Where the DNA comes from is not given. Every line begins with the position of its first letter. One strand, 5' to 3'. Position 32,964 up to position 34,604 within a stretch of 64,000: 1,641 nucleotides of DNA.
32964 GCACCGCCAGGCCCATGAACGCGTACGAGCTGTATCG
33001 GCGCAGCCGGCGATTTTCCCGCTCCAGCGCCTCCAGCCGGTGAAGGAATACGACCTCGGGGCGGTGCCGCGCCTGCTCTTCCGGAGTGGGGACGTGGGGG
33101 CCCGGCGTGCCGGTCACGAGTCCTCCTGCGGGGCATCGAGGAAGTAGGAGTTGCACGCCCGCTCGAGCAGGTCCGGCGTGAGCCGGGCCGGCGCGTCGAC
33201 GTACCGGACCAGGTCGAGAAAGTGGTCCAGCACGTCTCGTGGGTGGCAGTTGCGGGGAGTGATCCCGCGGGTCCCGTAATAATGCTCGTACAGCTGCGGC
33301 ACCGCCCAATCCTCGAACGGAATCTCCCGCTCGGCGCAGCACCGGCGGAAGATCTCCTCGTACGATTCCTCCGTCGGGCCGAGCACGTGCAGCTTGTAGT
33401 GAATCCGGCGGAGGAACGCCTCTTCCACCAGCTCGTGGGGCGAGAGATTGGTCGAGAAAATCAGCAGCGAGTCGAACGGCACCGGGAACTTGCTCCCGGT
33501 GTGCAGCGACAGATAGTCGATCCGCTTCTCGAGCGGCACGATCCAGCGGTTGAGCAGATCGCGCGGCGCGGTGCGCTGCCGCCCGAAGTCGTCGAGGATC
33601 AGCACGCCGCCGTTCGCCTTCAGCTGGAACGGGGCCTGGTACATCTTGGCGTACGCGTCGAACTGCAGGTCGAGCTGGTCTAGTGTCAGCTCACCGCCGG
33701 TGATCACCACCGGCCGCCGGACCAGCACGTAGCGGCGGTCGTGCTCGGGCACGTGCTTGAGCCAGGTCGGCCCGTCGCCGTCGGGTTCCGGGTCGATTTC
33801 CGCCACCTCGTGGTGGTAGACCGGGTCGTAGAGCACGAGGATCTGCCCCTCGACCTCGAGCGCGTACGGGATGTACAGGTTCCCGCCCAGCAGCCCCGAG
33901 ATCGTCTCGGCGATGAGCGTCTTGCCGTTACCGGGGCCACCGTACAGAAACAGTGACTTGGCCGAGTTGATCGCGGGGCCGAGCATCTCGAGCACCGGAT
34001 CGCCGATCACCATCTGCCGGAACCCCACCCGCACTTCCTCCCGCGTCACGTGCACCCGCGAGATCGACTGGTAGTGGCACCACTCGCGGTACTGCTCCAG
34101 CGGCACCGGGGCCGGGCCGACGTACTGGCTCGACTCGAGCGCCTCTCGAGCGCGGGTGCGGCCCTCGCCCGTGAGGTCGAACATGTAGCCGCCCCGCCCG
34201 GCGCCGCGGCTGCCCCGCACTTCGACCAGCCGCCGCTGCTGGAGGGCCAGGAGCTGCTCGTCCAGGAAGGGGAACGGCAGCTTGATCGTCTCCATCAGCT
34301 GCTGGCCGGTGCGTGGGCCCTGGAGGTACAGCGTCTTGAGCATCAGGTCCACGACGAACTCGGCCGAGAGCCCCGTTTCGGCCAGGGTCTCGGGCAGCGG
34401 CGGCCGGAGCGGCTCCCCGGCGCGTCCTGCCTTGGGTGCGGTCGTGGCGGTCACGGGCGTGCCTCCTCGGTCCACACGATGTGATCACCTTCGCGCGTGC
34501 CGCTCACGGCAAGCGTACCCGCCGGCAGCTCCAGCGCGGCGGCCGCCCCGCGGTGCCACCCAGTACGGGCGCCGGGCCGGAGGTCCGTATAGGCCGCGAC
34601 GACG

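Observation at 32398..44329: Complete Tad/Flp operon with an uncharacterised, tightly coupled three-gene tail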

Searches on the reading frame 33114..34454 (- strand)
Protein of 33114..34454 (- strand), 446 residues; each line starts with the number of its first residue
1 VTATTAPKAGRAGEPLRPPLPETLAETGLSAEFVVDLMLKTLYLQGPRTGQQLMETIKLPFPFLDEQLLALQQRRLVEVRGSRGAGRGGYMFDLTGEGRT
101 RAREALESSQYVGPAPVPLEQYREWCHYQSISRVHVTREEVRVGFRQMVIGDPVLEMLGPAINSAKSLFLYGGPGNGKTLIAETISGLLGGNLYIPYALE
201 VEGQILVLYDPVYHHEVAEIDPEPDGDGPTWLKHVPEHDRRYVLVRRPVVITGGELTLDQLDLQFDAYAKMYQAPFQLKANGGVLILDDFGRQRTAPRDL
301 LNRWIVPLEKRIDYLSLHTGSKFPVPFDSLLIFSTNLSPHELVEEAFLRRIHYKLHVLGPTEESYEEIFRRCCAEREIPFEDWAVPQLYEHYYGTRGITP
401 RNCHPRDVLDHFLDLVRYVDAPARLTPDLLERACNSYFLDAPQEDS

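Call 5: search_protein_families(library=pfam, proteins=[window:33114-34454:-], max_evalue=0.01)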
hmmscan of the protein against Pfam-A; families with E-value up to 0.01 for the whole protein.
window:33114-34454:- (446 aa): 2 families
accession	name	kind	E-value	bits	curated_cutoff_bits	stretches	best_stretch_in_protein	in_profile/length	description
PF01078.27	Mg_chelatase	-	0.0011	18.8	20.3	0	163-190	20-47/207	Magnesium chelatase, subunit ChlI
PF00158.32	Sigma54_activat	-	0.0028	17.8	20.2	0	279-358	91-165/168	Sigma-54 interaction domain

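Call 6: search_protein_families(library=ncbifam, proteins=[window:33114-34454:-], max_evalue=0.01)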
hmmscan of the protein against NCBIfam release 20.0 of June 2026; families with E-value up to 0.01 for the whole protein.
window:33114-34454:- (446 aa): 3 families
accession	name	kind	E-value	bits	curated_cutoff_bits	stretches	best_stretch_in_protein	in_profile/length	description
NF042959.1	IteA_antiphage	equivalog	5.8e-07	29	510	0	326-394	223-287/367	anti-phage ATPase IteA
TIGR03689.1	pup_AAA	equivalog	0.0021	16.8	504.75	1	164-190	215-241/512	proteasome ATPase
NF005992.0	PRK08116.1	subfamily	0.0025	17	189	0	168-189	117-138/269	hypothetical protein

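Call 7: find_homologous_proteins(query=window:33114-34454:-)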
Query window:33114-34454:- (446 aa): 7998 proteins with E <= 0.001 among 8000 candidates; the best 120 are listed.
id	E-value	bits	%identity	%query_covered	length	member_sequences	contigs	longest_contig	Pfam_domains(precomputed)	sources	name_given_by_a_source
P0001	4.7e-288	973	94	100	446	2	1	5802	-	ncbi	ncbi:MAG TPA: hypothetical protein VIE46_10230 [Gemmatimonadales bacterium]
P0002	4.5e-274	927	89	100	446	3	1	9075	-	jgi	-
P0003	2.8e-273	925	89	100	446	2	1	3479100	-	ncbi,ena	-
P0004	1.1e-262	890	86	100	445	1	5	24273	-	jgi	jgi:predicted ATPase with chaperone activity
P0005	3.6e-252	855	81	100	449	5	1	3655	-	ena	-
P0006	4.7e-250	848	82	100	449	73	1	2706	-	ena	-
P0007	2.7e-247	839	81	100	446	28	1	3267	-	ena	-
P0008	2.0e-244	830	80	100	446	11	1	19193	-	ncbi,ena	-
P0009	2.2e-241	820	78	100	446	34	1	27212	-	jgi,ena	jgi:predicted ATPase with chaperone activity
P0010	1.6e-228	777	76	100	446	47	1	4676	-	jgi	jgi:hypothetical protein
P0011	6.2e-227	772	75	100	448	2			-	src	-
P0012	1.8e-225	767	75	100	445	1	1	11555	-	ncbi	ncbi:MAG: ATP-binding protein [Gemmatimonadales bacterium]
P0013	8.9e-221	752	74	99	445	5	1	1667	-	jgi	jgi:predicted ATPase with chaperone activity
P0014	1.1e-219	748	76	95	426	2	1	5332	-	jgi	jgi:hypothetical protein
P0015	1.7e-219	747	73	100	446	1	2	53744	-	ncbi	-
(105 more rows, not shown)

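Call 8: search_solved_structures(query=window:33114-34454:-, max_evalue=1)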
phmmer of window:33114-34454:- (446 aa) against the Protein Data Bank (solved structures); distinct sequences matched with E-value up to 1: 112 (the best 60 are shown).
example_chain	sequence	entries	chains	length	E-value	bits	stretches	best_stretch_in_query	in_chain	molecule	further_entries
5vc7_A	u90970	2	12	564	4e-05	25.8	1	156-193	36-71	VCP-like ATPase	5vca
5g4g_A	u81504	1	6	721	4.6e-05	25.6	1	154-193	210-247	VCP-LIKE ATPASE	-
5g4f_A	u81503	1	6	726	4.7e-05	25.6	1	154-193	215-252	VCP-LIKE ATPASE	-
3b9p_A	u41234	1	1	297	0.00016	23.8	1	144-186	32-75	CG5977-PA, isoform A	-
6nyv_B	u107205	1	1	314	0.00019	23.5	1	144-186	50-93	Spastin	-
6p12_B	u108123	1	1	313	0.00019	23.5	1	144-186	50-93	Drosophila melanogaster Spastin AAA domain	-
6p11_B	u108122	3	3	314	0.00021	23.4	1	144-186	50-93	Drosophila melanogaster Spastin AAA domain | Spastin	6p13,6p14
6p07_A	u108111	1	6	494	0.00071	21.7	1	144-186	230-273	Spastin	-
9m4n_A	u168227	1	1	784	0.0032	19.5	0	162-193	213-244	Cell division control protein 48 homolog A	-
6nyw_B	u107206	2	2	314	0.0035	19.4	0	144-186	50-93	Spastin | Drosophila melanogaster Spastin AAA domain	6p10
9m3v_A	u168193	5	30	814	0.0035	19.4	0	162-193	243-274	Cell division control protein 48 homolog A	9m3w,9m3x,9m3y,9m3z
7wub_D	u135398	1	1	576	0.0037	19.3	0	162-196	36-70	Transitional endoplasmic reticulum ATPase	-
7wub_C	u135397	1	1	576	0.0037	19.3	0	162-196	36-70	Transitional endoplasmic reticulum ATPase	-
6mck_A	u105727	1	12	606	0.0044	19.1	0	162-196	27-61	Transitional endoplasmic reticulum ATPase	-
7rlj_A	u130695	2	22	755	0.007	18.4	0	162-196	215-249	Transitional endoplasmic reticulum ATPase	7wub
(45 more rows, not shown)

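Call 10: find_encoding_contigs(protein=P0003, flank=10000, max_places=3)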
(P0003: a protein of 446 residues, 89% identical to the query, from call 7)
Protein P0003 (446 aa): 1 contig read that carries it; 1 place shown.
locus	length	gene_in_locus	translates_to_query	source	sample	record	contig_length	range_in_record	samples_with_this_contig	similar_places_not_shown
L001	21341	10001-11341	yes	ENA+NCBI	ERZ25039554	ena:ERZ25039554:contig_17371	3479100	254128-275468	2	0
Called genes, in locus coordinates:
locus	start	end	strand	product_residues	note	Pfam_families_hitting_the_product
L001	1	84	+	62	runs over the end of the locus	PF04964:Flp_Fap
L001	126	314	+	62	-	PF04964:Flp_Fap (weak)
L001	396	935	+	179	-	PF01478:Peptidase_A24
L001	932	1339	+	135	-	PF07811:TadE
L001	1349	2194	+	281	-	PF08666:SAF (weak), PF16976:RcpC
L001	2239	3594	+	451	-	PF13629:T2SS-T3SS_pil_N, PF00263:Secretin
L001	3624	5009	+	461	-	PF13400:Tad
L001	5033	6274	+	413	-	PF00072:Response_reg, PF01656:CbiA, PF06564:CBP_BcsQ (faint), PF13614:AAA_31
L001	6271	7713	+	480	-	PF00437:T2SSE, PF27713:UCP018868 (weak), PF00005:ABC_tran (faint)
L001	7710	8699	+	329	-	PF00482:T2SSF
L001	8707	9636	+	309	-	PF00482:T2SSF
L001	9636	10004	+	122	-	PF02643:DUF192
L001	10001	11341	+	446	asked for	-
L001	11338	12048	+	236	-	-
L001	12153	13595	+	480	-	PF01435:Peptidase_M48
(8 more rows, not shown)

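Call 22: search_protein_representatives(protein=window:33114-34454:-)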
Query: 446 residues. Proteins with E-value up to 0.001 (for the whole library): 3694; up to 1e-10: 2343; up to 1e-30: 832. The best 150 are listed.
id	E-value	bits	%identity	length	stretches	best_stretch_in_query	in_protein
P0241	1.2e-150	518.7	55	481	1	11-443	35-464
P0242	2.6e-127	441.8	49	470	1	10-440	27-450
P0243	2.6e-119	415.4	61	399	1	10-323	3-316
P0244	1.0e-117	410.2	46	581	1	17-439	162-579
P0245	1.9e-117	409.3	62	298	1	36-331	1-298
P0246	3.5e-117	408.4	45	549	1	17-440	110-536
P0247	1.1e-116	406.8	46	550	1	4-439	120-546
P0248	3.0e-116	405.4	47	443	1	17-441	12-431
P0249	1.5e-115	403.1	44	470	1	15-439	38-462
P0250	3.5e-114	398.5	47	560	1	17-440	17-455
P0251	4.2e-114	398.3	47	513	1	12-438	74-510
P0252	4.4e-114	398.2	45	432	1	18-440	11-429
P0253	1.2e-113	396.8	47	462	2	237-440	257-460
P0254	2.8e-113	395.6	47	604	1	17-438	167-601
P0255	4.2e-113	395.0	44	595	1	2-441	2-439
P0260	8.3e-112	390.7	48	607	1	17-439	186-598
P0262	1.3e-110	386.8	45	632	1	19-442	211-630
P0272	1.2e-105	370.5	44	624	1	12-438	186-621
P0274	2.8e-104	365.9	50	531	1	38-373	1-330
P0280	1.5e-102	360.2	41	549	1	17-439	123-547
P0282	2.7e-102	359.4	42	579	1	6-439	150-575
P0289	5.9e-101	354.9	41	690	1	17-440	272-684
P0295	7.5e-98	344.7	40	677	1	18-435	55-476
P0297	1.9e-97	343.4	42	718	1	15-439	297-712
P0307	4.7e-95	335.5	41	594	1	14-439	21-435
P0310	2.4e-94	333.1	43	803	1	15-438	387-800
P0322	2.1e-92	326.8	40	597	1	5-438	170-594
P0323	3.6e-92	326.0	40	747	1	11-438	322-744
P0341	5.5e-89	315.5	41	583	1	20-440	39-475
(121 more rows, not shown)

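Call 24: find_related_loci(query=A2, collection=genome_contigs, flank=10000)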
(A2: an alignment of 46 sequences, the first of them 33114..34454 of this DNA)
Query A2 (446 aa) in genome_contigs; peptide patterns used: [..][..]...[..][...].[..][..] (x = any residue, [..] = any of these).
600 stretches matched a pattern (row limit reached: there are more); 599 encode a relative of the query (tblastn E <= 1e-3); the best 80 are kept; 80 distinct loci.
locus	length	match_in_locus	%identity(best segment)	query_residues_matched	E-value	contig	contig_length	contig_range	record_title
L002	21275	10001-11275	61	18-442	4e-179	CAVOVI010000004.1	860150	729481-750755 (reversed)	MAG: uncultured Gemmatimonadales bacterium isolate MFD09779.bin.2.217 genome assembly, contig: contig_31650, whole genom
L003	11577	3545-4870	59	1-441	4e-174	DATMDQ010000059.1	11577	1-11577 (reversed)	MAG TPA_asm: Gemmatimonadales bacterium isolate SMAG_U13412 k141_1621556, whole genome shotgun sequence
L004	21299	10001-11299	59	4-441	2e-172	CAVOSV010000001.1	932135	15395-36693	MAG: uncultured Gemmatimonadales bacterium isolate MFD00392.bin.1.1 genome assembly, contig: contig_325, whole genome sh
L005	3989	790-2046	59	22-442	1e-174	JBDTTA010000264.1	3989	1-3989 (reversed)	MAG: Gemmatimonadales bacterium isolate cluster3_bin.285 NODE_138244_length_3989_cov_4.859431, whole genome shotgun sequ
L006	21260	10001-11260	59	18-439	6e-167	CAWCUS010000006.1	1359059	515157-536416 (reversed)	MAG: uncultured Gemmatimonadales bacterium isolate MFD01721.bin.1.53 genome assembly, contig: contig_8046, whole genome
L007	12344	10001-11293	59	14-440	9e-165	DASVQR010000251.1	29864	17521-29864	MAG TPA_asm: Longimicrobiaceae bacterium isolate SMAG_U3213 k141_199164, whole genome shotgun sequence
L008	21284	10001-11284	57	18-446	1e-164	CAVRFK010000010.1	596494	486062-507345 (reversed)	MAG: uncultured Gemmatimonadales bacterium isolate MFD04935.bin.2.102 genome assembly, contig: contig_15728, whole genom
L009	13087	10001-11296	50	10-444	2e-141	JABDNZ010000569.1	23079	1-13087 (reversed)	MAG: Gemmatimonadetes bacterium isolate Site_A17 k127_1329129, whole genome shotgun sequence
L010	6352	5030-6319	52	18-446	5e-140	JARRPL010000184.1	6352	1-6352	MAG: Gemmatimonadota bacterium isolate Spart_175_MAG scaffold_7133, whole genome shotgun sequence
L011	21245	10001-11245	53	18-439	1e-137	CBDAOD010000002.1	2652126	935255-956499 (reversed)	MAG: Vicinamibacterales bacterium isolate 1282e159-6dd2-4713-bfde-212400ec611b genome assembly, contig: contig_2, whole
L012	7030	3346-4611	49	16-440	2e-134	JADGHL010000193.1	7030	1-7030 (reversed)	MAG: Myxococcaceae bacterium isolate HOG29 NODE_7461_length_7030_cov_19.323330, whole genome shotgun sequence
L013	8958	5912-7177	48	15-439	2e-133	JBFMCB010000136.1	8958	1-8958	MAG: Chloroflexota bacterium isolate MAG180 MAG180_136, whole genome shotgun sequence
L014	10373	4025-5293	49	18-445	3e-131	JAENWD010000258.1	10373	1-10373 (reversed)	MAG: Vicinamibacteria bacterium isolate 3_4_m_bin5 c_000002048975, whole genome shotgun sequence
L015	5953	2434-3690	52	24-446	7e-132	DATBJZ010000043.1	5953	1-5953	MAG TPA_asm: Gemmatimonadota bacterium isolate SMAG_U3933 k141_4715942, whole genome shotgun sequence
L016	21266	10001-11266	48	18-444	7e-131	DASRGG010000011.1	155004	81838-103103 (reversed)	MAG TPA_asm: Candidatus Limnocylindria bacterium isolate SMAG_U10052 k141_1491059, whole genome shotgun sequence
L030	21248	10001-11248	48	18-440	2e-127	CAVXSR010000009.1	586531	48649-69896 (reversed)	MAG: Vicinamibacteria bacterium isolate MFD04850.bin.1.214 genome assembly, contig: contig_36366, whole genome shotgun s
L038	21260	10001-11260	47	18-440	8e-126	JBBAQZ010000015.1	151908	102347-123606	MAG: Myxococcaceae bacterium isolate EUL_206 ctg15-EUL_206, whole genome shotgun sequence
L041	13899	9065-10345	46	2-440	8e-126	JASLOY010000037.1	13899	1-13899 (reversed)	MAG: Vicinamibacterales bacterium isolate Arabian11_MAG_46 NODE_37_length_13899_cov_3.559687, whole genome shotgun seque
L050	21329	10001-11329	46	5-439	6e-125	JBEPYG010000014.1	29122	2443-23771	MAG: Roseiflexus sp. isolate 03V1_S199.concoct.031 NODE_1051_length_29122_cov_1.856217, whole genome shotgun sequence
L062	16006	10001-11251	49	18-440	1e-123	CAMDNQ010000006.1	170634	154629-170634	MAG: Candidatus Sulfopaludibacter sp. SbA3 isolate TrH-03may19-78 genome assembly, contig: TrH-03may19-C48, whole genome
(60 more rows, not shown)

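Call 40: predict_structure(alignment_id=A2)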
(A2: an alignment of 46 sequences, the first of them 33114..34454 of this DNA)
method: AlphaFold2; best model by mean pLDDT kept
length: 446 residues; sequences in the alignment: 46
mean_pLDDT: 93.2   pTM: 0.89
mean pLDDT of the five models: 93.2, 92.9, 92.5, 91.9, 91.2
residues with pLDDT >= 90: 396; 70-90: 21; 50-70: 22; < 50: 7
segments of 3 or more residues with pLDDT < 50: 1-4, 444-446
pLDDT, mean of each block of 10 residues (from residue 1): 50 83 97 98 98 97 97 98 94 99 98 98 96 95 92 93 96 95 95 97 98 94 68 82 97 94 98 98 97 94 93 97 97 96 92 95 96 97 97 93 97 98 97 92 49
secondary structure, 60 per line:
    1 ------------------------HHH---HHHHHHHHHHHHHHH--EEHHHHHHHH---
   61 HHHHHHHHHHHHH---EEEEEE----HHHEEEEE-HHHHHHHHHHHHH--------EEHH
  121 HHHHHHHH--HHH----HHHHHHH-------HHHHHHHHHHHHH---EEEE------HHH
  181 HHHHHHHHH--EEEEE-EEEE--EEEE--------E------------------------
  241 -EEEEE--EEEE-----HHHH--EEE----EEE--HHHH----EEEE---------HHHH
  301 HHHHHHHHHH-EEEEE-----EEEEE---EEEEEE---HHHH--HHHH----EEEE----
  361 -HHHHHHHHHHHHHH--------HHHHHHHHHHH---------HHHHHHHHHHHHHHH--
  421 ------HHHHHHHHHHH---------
elements in order: H31-45 H50-57 H61-73 E77-82 E90-94 H96-108 H119-128 H138-144 H152-164 E168-171 H178-189 E192-196 E198-201 E204-207 E242-246 E249-252 H258-261 E264-266 E271-273 H276-279 E284-287 H297-310 E312-316 E322-326 E330-335 H339-342 H345-348 E353-356 H362-375 H384-394 H404-418 H427-437

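Call 49: search_solved_structures(query=A2, max_evalue=0.01, show_alignments=1)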
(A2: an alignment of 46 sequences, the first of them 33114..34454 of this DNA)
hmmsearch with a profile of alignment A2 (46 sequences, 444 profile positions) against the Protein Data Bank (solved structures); distinct sequences matched with E-value up to 0.01: 298 (the best 60 are shown).
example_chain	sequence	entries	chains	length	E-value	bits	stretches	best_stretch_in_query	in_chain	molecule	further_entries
6i27_A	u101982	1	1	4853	1.1e-13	53.8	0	155-197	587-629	Midasin,Midasin,Midasin,Midasin,Midasin,Midasin,Midasin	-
6i26_A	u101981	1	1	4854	1.1e-13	53.8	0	155-197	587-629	Midasin,Midasin,Midasin,Midasin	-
6hyp_A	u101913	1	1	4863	1.2e-13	53.8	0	155-197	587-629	Midasin,Midasin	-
5jcs_s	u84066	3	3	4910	1.2e-13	53.8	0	155-197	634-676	Midasin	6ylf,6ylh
3b9p_A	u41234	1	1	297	1.6e-11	46.7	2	140-190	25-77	CG5977-PA, isoform A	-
6p11_B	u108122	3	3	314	1.8e-11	46.6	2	139-190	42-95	Drosophila melanogaster Spastin AAA domain | Spastin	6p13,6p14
6p12_B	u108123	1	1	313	1.8e-11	46.5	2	139-190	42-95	Drosophila melanogaster Spastin AAA domain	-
6nyv_B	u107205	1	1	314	1.9e-11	46.5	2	139-190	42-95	Spastin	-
9cru_A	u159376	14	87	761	2.2e-11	46.3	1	143-192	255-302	Vesicular-fusion protein SEC18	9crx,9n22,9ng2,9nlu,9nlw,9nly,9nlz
6p07_A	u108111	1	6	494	6.6e-11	44.7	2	140-190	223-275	Spastin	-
5vc7_A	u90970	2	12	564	2.1e-10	43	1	141-189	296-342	VCP-like ATPase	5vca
6nyw_B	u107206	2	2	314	3.3e-10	42.4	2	139-190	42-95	Spastin | Drosophila melanogaster Spastin AAA domain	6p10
7wub_C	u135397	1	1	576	6.3e-10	41.5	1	164-190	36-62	Transitional endoplasmic reticulum ATPase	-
5g4g_A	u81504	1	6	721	6.3e-10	41.4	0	141-189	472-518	VCP-LIKE ATPASE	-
7wub_D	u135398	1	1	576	6.4e-10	41.4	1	164-190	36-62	Transitional endoplasmic reticulum ATPase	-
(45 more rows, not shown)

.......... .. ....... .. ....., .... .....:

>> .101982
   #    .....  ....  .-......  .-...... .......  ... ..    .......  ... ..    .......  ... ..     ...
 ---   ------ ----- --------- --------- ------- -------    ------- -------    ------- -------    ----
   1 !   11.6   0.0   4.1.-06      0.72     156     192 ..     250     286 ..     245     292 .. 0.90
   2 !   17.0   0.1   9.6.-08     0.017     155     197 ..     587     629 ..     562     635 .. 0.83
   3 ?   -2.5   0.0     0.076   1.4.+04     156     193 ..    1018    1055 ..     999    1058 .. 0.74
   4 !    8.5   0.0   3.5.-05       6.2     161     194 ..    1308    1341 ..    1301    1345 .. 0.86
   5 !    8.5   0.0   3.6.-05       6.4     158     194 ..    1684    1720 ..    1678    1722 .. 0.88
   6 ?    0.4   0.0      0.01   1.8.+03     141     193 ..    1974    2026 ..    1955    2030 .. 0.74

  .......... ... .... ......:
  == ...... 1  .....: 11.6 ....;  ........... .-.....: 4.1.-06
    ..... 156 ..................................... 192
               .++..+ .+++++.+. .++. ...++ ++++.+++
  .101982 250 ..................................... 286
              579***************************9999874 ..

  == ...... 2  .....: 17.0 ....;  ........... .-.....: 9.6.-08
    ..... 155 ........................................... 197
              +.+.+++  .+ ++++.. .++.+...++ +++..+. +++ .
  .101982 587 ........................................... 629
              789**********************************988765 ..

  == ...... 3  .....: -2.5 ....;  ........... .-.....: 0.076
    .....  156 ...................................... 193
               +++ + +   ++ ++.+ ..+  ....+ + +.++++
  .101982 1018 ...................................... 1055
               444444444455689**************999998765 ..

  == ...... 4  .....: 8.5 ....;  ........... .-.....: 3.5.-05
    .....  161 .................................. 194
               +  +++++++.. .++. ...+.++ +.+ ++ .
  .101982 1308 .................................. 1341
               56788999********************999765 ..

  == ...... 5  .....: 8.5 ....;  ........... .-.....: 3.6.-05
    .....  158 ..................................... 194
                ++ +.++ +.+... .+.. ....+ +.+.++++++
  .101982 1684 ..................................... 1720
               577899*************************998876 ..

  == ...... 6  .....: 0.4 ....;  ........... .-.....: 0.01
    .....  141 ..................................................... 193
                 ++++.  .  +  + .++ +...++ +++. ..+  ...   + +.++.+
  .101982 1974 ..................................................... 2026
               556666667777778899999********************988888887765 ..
